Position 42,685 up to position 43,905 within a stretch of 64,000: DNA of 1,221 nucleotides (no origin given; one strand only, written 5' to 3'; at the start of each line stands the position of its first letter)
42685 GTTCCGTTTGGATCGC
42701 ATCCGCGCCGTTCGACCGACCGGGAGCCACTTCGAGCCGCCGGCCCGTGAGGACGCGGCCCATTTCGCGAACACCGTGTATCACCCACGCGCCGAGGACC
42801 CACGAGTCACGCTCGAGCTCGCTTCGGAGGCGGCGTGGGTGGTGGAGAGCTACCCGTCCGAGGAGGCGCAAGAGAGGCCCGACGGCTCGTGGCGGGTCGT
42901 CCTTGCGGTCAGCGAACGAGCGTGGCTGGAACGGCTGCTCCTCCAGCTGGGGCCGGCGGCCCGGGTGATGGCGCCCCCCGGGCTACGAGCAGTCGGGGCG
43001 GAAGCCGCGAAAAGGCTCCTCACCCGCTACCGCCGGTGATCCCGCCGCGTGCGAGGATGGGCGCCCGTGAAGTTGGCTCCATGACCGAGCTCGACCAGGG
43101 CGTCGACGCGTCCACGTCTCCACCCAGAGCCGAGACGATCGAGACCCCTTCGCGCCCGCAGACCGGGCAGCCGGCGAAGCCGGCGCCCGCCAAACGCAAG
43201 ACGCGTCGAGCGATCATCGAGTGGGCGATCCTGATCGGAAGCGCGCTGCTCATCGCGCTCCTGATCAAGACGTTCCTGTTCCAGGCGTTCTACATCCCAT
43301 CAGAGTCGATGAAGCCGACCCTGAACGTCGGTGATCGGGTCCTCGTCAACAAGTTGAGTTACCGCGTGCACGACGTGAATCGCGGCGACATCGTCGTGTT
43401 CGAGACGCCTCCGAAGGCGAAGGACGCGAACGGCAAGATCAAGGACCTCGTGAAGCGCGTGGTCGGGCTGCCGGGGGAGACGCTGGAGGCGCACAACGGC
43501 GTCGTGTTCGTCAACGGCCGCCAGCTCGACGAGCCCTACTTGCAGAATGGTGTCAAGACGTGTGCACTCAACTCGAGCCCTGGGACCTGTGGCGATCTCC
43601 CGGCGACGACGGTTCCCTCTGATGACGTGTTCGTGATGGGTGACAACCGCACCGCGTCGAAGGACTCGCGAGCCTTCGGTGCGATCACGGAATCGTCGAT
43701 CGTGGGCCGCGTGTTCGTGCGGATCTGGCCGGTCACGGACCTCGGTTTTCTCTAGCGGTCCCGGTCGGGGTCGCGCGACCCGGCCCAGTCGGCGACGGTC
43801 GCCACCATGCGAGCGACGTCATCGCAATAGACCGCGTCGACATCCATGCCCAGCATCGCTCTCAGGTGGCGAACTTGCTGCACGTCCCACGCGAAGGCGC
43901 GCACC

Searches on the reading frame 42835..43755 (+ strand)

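Call 15: search_protein_families(library=pfam, proteins=[window:42835-43755:+])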
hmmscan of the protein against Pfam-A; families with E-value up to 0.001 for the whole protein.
window:42835-43755:+ (306 aa): 1 family
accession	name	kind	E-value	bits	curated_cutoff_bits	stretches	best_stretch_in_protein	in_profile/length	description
PF10502.14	Peptidase_S26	-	4.3e-52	176.9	22.9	1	127-298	1-168/168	Signal peptidase, peptidase S26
